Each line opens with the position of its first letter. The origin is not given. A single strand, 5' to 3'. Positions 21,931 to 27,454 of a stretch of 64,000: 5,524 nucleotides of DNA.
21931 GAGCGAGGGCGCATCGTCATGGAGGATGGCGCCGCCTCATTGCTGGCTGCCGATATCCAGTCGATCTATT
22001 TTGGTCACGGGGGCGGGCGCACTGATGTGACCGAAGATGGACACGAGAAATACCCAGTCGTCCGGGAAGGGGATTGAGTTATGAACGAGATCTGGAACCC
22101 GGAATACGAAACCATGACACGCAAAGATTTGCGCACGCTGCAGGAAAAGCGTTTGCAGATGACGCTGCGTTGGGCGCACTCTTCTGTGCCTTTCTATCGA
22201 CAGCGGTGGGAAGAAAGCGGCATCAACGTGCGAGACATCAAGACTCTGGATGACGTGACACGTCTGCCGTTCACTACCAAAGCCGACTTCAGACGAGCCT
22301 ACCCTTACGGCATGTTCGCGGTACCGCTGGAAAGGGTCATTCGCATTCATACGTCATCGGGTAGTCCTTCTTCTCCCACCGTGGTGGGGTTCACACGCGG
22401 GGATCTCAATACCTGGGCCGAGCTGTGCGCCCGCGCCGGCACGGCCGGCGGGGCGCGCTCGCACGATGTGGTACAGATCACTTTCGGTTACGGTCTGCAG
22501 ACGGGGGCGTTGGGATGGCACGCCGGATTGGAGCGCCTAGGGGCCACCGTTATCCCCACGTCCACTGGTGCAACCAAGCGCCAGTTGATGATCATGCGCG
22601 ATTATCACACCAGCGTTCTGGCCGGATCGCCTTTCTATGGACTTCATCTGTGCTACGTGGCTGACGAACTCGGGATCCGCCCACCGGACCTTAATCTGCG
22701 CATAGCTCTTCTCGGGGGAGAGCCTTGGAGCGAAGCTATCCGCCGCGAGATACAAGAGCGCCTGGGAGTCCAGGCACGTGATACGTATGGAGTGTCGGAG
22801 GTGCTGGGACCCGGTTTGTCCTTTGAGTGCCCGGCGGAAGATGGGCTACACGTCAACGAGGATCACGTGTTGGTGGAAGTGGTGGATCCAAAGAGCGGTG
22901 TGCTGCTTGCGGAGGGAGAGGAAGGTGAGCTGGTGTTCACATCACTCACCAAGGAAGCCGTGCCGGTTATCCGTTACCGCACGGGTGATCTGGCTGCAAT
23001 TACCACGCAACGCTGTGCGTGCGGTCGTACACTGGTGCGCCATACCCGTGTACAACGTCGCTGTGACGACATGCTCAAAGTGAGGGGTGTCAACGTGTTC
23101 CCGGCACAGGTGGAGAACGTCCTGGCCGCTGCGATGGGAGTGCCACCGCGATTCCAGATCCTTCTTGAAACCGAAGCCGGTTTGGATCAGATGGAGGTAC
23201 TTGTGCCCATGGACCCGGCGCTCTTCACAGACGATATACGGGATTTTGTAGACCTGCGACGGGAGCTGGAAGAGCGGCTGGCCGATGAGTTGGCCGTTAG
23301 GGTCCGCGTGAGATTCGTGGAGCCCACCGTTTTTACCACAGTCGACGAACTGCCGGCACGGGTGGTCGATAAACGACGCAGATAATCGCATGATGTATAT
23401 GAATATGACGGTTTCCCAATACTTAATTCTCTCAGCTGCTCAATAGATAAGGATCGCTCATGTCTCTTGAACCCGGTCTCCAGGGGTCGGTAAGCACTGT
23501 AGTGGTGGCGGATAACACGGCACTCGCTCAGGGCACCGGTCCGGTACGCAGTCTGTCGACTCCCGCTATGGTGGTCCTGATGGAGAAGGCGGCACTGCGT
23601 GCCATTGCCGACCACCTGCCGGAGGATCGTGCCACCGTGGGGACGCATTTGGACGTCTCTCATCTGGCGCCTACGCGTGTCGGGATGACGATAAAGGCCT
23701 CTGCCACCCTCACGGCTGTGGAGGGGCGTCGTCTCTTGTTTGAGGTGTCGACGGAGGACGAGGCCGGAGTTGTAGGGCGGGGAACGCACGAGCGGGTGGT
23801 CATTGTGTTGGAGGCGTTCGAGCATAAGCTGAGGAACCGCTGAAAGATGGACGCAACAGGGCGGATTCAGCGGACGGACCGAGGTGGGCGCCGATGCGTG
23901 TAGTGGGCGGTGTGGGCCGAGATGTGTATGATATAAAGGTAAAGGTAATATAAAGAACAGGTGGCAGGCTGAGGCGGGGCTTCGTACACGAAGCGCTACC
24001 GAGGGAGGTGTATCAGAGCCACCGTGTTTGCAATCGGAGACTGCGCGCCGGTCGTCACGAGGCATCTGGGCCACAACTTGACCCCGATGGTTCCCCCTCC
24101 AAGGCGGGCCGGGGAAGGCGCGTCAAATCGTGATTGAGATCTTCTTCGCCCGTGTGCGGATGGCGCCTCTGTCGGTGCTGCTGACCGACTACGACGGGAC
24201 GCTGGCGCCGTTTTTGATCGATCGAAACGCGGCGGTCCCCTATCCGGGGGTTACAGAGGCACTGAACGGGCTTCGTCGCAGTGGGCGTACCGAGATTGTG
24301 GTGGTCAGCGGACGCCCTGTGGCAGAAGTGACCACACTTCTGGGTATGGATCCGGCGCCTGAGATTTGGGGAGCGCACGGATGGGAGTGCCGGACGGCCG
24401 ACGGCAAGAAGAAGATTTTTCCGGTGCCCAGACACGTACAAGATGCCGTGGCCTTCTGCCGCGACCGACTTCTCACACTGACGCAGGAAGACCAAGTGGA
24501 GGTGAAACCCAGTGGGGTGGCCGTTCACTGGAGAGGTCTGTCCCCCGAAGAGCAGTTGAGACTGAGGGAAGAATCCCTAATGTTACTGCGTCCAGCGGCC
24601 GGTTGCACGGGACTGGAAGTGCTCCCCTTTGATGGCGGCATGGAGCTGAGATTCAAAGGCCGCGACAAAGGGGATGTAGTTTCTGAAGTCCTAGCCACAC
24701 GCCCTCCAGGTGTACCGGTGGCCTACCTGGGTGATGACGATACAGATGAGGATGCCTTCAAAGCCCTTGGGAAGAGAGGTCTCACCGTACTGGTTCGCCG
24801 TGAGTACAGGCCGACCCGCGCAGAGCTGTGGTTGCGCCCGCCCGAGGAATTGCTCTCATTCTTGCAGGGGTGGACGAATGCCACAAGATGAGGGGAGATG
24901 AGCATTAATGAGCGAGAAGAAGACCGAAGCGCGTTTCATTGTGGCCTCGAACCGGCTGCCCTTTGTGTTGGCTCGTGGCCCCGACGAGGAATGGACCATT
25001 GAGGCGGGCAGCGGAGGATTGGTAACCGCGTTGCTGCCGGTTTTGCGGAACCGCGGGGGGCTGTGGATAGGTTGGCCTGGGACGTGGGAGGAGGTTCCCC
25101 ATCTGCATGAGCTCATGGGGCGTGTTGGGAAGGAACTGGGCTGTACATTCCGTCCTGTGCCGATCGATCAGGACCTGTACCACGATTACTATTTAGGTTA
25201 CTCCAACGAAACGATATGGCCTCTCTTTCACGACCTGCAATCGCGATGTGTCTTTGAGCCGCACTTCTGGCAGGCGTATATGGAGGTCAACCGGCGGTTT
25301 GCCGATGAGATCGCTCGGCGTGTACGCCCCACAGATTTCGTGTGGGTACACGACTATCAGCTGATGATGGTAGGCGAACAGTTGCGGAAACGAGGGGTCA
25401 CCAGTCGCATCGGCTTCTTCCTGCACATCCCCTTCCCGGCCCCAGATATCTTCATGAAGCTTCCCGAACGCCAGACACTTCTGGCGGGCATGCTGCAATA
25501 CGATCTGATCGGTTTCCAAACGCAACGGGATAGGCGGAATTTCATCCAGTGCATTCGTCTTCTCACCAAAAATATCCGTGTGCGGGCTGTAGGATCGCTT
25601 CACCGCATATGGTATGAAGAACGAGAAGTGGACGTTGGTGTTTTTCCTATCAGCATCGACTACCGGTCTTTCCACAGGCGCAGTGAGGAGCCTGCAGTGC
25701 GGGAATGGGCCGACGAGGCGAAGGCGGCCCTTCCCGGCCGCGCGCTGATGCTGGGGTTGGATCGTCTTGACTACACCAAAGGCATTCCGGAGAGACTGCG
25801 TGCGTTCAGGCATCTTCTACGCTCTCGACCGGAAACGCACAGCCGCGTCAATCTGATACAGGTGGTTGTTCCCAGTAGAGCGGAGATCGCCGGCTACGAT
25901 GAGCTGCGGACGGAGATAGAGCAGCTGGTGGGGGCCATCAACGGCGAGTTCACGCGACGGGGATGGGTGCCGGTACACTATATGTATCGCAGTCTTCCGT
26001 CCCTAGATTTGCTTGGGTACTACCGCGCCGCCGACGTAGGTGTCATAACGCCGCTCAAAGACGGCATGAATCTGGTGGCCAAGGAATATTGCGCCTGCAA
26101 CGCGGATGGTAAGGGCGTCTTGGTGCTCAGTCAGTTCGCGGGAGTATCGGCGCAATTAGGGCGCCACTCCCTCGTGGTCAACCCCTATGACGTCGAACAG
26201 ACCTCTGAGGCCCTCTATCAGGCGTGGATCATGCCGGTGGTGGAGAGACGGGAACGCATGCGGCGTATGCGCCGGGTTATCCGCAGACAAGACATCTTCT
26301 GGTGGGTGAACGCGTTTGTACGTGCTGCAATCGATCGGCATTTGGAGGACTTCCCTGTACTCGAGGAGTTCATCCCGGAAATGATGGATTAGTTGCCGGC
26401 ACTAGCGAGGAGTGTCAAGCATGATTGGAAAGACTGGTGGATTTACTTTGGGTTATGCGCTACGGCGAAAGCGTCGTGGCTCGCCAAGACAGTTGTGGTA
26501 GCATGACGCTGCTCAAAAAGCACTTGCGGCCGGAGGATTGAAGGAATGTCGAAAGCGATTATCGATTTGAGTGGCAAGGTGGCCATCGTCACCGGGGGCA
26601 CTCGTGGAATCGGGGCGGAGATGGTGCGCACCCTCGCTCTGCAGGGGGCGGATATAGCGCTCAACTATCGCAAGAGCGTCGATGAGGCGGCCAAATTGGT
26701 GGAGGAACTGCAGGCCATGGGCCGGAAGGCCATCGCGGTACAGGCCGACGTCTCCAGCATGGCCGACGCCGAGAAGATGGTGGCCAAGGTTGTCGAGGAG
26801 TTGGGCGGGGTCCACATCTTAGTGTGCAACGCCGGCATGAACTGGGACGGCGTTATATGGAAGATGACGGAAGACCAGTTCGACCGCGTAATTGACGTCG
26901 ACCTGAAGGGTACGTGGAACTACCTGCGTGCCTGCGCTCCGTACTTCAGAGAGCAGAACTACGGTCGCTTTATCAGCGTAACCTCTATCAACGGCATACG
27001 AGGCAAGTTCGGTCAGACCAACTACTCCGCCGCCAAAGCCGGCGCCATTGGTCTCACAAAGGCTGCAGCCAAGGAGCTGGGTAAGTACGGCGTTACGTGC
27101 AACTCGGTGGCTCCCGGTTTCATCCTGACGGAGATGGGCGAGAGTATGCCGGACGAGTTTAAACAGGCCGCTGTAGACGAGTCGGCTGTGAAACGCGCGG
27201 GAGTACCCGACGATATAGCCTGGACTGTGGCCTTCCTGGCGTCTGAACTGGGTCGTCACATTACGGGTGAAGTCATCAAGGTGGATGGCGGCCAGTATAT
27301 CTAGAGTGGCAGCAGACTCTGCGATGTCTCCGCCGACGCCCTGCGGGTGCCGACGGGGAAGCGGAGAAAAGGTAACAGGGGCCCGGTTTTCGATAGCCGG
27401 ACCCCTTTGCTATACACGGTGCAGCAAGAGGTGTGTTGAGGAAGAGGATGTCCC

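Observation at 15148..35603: Selenium-dependent molybdenum hydroxylase accessory markers (YqeC-MocA/YgfJ fusion, XdhC, YqeB-like) without any hydroxylase subunit in the window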

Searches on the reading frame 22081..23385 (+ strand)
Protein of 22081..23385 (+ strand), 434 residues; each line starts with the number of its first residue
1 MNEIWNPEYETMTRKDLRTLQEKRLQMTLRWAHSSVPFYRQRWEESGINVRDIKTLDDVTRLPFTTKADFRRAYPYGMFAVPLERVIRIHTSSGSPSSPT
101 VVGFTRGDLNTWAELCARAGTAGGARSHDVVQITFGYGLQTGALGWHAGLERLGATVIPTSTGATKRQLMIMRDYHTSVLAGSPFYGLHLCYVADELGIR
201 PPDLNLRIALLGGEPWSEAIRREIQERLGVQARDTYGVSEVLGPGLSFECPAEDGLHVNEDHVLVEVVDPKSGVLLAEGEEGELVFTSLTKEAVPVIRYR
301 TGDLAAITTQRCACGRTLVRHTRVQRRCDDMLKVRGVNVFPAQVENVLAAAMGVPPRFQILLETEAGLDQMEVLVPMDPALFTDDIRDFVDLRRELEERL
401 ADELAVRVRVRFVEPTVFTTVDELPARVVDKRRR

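Call 59: search_protein_families(library=ncbifam, proteins=[window:22081-23385:+], max_evalue=0.00001)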
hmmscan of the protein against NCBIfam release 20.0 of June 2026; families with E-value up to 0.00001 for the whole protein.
window:22081-23385:+ (434 aa): 11 families
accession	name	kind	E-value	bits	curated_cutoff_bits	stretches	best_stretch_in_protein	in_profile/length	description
NF041878.1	paak_haloarch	equivalog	1.6e-134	448.7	700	1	8-406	4-399/427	phenylacetate--CoA ligase PaaK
TIGR02155.1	PA_CoA_ligase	equivalog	2.9e-129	431.3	646.3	1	10-432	1-422/422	phenylacetate--CoA ligase PaaK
NF045666.1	DVU1553_fam_AMP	equivalog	6.7e-58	196.3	300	1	9-327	15-330/331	DVU_1553 family AMP-dependent CoA ligase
NF053551.1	FlxY_rubin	equivalog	8.8e-54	182.8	520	1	11-414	3-401/424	flexirubin biosynthesis putative acyl-CoA ligase FlxY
TIGR03335.1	F390_ftsA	equivalog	2.4e-43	148.4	458.7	1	5-345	2-346/445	coenzyme F390 synthetase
NF041217.1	BagE_FevW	exception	7.6e-43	147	800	1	13-353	9-339/424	bagremycin/ferroverdin synthetase BagE/FevW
TIGR02304.1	aden_form_hyp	equivalog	6.9e-10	38.5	251.9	1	255-364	259-367/430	F390 synthetase-related protein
TIGR02262.1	benz_CoA_lig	subfamily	6.2e-09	35.1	375.25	1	91-368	168-446/508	benzoate-CoA ligase family protein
NF004837.0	PRK06187.1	subfamily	2.4e-07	29.4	476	0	205-254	287-335/531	long-chain-fatty-acid--CoA ligase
NF005801.1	PRK07656.1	equivalog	3.3e-06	26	657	0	102-354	183-429/500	FadD3 family acyl-CoA ligase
TIGR01733.1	AA-adenyl-dom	subfamily_domain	6.9e-06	25.1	317.4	0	91-285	127-323/409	amino acid adenylation domain-containing protein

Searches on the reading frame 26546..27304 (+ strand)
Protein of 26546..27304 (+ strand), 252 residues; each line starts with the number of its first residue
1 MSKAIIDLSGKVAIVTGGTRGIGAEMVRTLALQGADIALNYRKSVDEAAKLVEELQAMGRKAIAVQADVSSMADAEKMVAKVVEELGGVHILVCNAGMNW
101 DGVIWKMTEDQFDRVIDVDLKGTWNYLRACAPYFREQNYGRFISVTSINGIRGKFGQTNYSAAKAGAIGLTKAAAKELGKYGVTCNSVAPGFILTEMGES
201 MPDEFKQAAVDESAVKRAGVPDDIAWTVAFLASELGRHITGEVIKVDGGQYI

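Call 14: search_protein_families(library=pfam, proteins=[window:26546-27304:+], max_evalue=0.001)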
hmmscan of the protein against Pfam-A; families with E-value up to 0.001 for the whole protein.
window:26546-27304:+ (252 aa): 4 families
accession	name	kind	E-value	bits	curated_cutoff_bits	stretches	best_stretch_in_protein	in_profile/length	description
PF13561.12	adh_short_C2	-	4e-58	197.2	27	1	20-249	6-234/236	Enoyl-(Acyl carrier protein) reductase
PF00106.31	adh_short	-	3.6e-56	190.2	26.6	1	11-201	1-190/195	short chain dehydrogenase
PF08659.16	KR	-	1.1e-25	91.1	22.6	1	13-165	3-154/180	KR domain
PF01073.25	3Beta_HSD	-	0.00084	18.9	22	0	14-131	1-104/280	3-beta hydroxysteroid dehydrogenase/isomerase family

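Call 59: search_protein_families(library=ncbifam, proteins=[window:26546-27304:+], max_evalue=0.00001)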
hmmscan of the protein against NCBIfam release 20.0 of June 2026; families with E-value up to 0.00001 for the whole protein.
window:26546-27304:+ (252 aa): 229 families (the best 25 are shown)
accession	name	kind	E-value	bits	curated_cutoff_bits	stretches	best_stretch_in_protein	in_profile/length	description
NF004198.0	PRK05653.1-3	equivalog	4.3e-79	265.5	296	1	8-252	5-248/248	3-oxoacyl-ACP reductase FabG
TIGR01830.1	3oxo_ACP_reduc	equivalog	4.9e-77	258.8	297.75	1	13-249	1-237/239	3-oxoacyl-[acyl-carrier-protein] reductase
TIGR01829.1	AcAcCoA_reduct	subfamily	1.3e-71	241.1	302.1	1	11-252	1-242/242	acetoacetyl-CoA reductase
NF009464.0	PRK12824.1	subfamily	4.4e-69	232.9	269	1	11-252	3-244/245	3-oxoacyl-ACP reductase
NF009546.0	PRK12935.1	equivalog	1.3e-68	231.3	418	1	6-252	2-247/247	acetoacetyl-CoA reductase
NF009466.0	PRK12826.1-2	subfamily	2.6e-66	223.6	222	1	11-251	4-245/248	3-oxoacyl-ACP reductase FabG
NF004199.0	PRK05653.1-4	equivalog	7.1e-65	219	301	1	6-251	1-246/247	3-oxoacyl-ACP reductase FabG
NF004197.0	PRK05653.1-1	equivalog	7.9e-65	218.9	332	1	7-251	4-247/249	3-oxoacyl-ACP reductase FabG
NF005559.1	PRK07231.1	subfamily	6e-62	209.4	215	1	8-251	2-248/249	glucose 1-dehydrogenase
NF004200.0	PRK05653.1-5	equivalog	3.4e-60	203.6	273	1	12-249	4-240/242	3-oxoacyl-ACP reductase FabG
NF006070.0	PRK08213.1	subfamily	8.3e-59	199.2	279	1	4-250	6-256/259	gluconate 5-dehydrogenase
NF042966.1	AcAcCoAred_PhaB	equivalog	4.2e-58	196.8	436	1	7-250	5-238/240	acetoacetyl-CoA reductase PhaB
NF053807.1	RhamDHLra1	equivalog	3.2e-56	190.8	400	1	8-252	2-249/252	L-rhamnose 1-dehydrogenase Lra1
NF053542.1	FlxB_rubin_SDR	equivalog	5.4e-56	190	340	1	11-249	1-238/239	flexirubin biosynthesis SDR family reductase FlxB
NF004202.0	PRK05653.2-2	equivalog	7.7e-56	189.5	333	1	7-251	4-248/259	3-oxoacyl-ACP reductase FabG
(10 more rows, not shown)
